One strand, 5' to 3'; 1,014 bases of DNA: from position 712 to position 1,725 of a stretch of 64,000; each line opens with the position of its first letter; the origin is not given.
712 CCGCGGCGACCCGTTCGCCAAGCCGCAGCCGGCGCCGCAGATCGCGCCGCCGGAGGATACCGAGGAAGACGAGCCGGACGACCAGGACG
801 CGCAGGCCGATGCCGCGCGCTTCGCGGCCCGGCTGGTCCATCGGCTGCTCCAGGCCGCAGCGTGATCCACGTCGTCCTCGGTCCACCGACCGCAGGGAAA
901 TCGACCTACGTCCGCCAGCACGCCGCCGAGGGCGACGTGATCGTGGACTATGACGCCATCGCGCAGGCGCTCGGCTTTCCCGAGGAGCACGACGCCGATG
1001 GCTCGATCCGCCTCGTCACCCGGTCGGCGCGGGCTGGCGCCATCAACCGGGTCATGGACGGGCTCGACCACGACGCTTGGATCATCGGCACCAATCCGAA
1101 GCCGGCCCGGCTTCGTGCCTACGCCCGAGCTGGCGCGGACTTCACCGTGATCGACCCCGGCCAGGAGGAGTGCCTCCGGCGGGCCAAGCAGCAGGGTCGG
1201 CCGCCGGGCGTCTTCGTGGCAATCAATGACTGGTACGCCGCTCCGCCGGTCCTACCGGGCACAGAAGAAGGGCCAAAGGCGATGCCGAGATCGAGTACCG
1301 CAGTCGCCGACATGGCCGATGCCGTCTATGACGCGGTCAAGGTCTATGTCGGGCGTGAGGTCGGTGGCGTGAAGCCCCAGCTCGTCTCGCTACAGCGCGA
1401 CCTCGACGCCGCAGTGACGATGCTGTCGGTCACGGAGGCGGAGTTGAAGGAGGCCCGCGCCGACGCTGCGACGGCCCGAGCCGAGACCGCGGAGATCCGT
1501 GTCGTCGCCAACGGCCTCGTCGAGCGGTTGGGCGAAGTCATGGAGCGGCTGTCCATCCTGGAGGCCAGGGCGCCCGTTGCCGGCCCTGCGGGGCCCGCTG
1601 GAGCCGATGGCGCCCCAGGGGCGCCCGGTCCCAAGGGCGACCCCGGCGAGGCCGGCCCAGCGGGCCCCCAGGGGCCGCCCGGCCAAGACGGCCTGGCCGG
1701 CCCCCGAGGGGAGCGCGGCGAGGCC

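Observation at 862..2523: Single ORF fusing a P-loop kinase-like domain, coiled coil, ~64 collagen triplets and a CBM-like head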

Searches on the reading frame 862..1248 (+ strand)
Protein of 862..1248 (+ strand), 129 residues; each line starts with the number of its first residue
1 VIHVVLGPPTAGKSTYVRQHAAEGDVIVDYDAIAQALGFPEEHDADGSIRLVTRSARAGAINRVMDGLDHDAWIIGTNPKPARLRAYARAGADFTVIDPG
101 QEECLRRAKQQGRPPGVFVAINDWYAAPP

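Call 52: search_solved_structures(query=A5, max_evalue=10, show_alignments=4)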
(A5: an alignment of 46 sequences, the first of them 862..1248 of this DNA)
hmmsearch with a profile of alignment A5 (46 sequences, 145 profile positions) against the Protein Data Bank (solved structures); distinct sequences matched with E-value up to 10: 76 (the best 60 are shown).
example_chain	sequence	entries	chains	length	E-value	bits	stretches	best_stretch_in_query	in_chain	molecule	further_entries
2if2_A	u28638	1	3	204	0.0003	24.1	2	6-40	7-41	Dephospho-CoA kinase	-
1vhl_A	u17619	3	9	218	0.0013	22.1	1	4-73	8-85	Dephospho-CoA kinase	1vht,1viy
1t3h_A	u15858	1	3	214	0.0013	22.1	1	4-73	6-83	Dephospho-CoA kinase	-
6ari_A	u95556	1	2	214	0.0014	22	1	4-73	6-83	Dephospho-CoA kinase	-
1n3b_A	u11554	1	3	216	0.0015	21.9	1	4-73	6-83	Dephospho-CoA kinase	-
4i1u_A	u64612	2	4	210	0.0016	21.7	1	6-41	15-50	Dephospho-CoA kinase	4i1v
7ue2_A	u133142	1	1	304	0.0032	20.8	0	57-92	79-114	RPB_PLP3_R6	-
6c2u_A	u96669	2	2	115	0.0036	20.6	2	2-27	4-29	phosphate-loop protein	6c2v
4gp7_A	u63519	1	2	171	0.0085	19.4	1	2-125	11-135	Metallophosphoesterase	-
4jst_A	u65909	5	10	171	0.014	18.7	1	2-77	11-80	Metallophosphoesterase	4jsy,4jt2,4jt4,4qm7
4xrp_A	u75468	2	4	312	0.016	18.5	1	2-126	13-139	Pnkp1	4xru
4gp6_A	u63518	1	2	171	0.019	18.3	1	2-69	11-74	Metallophosphoesterase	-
8sbn_A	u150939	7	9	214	0.024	18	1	5-37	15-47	Dephospho-CoA kinase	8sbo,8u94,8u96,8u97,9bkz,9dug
4mde_A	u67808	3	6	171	0.025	17.9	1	2-69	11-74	Metallophosphoesterase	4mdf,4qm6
9fqr_Xf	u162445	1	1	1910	0.04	17.2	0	5-35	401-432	Cilia- and flagella-associated protein 276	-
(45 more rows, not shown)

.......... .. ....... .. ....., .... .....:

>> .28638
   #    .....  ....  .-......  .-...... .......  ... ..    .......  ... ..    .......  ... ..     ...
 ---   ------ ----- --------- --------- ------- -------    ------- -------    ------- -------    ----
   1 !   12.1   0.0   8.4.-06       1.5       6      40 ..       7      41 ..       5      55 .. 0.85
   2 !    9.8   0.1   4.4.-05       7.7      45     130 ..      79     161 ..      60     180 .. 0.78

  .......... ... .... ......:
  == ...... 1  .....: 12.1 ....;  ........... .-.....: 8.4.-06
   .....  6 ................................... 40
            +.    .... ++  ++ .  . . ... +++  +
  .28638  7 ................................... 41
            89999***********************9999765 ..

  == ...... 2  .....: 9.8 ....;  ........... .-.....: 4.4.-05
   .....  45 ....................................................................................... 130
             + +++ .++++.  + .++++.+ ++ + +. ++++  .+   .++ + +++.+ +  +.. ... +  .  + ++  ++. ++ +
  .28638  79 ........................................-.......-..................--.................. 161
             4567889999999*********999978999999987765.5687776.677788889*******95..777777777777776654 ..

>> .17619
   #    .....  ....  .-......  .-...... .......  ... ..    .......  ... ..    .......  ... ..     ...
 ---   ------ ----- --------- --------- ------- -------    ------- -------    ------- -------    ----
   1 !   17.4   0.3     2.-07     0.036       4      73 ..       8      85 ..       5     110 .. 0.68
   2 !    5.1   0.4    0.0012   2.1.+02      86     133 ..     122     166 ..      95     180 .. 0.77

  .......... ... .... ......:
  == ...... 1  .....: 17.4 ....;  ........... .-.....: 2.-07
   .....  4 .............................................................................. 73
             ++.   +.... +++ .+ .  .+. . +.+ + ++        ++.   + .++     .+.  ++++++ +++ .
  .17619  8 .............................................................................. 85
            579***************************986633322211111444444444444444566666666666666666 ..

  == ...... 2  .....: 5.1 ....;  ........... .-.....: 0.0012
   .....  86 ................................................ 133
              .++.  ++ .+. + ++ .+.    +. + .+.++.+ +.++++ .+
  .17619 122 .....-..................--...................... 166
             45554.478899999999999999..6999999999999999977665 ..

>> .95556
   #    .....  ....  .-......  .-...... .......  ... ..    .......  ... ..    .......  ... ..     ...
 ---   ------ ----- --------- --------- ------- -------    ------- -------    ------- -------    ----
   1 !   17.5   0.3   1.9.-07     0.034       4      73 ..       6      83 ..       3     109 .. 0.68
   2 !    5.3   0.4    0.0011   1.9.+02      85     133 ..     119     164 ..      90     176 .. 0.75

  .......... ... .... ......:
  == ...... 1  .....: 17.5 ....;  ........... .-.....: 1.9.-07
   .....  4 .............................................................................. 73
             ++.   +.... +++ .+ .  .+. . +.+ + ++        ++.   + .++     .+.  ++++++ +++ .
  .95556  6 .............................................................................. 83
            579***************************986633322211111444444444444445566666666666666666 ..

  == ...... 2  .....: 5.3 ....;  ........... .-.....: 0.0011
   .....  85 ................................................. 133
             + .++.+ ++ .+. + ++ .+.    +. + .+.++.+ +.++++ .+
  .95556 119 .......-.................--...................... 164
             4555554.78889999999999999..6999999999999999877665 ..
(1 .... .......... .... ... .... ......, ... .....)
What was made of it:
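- On Polynucleotide 5'-kinase (T4 Pnk / CthPnk type): Dephospho-CoA kinase scores better at 3e-4 (call 52).
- A profile search of PDB sequences matches dephospho-CoA kinase at 3e-4 and CthPnk at 8.5e-3 (call 52).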

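Call 57: find_related_loci(query=A5, collection=viral_contigs, flank=6000)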
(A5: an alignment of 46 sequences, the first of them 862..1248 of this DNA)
Query A5 (129 aa) in viral_contigs; peptide patterns used: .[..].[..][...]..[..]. (x = any residue, [..] = any of these).
600 stretches matched a pattern (row limit reached: there are more); 399 encode a relative of the query (tblastn E <= 1e-3); the best 80 are kept; 80 distinct loci.
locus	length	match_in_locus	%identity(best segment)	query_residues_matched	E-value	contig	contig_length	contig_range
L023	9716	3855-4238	53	2-129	8e-42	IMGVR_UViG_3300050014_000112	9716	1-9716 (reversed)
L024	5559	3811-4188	55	1-126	1e-40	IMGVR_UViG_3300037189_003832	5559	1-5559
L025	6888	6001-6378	55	1-126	2e-40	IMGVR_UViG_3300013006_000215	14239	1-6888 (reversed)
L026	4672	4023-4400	49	1-126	3e-37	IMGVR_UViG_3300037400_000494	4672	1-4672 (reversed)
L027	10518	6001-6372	50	2-125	6e-37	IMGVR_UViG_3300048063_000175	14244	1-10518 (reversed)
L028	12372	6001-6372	51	2-125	5e-37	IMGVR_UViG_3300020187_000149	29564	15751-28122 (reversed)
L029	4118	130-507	48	1-126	1e-36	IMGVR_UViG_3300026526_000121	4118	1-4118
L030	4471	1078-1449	50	1-125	1e-36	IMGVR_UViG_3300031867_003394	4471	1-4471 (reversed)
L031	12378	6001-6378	50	1-126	3e-36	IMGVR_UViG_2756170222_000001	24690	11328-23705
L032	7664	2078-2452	47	1-125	3e-36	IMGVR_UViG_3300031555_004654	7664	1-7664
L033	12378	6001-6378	48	1-126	5e-36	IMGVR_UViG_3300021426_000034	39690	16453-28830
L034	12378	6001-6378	47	1-126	4e-36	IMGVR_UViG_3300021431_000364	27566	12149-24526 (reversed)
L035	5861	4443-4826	50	1-129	3e-35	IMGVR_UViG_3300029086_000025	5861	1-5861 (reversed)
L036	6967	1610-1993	50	1-129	8e-35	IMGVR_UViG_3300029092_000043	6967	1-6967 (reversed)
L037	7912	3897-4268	46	1-125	1e-34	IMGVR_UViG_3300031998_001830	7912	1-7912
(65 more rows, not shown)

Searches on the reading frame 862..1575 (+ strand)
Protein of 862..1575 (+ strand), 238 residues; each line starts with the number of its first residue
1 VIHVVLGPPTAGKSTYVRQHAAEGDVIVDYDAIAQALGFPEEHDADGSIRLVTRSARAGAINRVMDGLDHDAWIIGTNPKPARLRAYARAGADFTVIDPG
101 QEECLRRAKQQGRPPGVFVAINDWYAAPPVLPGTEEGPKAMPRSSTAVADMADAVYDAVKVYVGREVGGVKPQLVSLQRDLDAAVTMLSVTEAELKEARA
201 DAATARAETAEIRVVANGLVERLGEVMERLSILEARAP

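Call 13: search_solved_structures(query=window:862-1575:+, max_evalue=10, show_alignments=3)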
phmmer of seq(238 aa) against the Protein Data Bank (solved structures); distinct sequences matched with E-value up to 10: 1.
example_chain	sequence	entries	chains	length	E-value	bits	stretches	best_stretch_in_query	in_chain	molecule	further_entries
7oyc_C1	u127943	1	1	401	1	12.6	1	178-212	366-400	60S ribosomal protein L4-B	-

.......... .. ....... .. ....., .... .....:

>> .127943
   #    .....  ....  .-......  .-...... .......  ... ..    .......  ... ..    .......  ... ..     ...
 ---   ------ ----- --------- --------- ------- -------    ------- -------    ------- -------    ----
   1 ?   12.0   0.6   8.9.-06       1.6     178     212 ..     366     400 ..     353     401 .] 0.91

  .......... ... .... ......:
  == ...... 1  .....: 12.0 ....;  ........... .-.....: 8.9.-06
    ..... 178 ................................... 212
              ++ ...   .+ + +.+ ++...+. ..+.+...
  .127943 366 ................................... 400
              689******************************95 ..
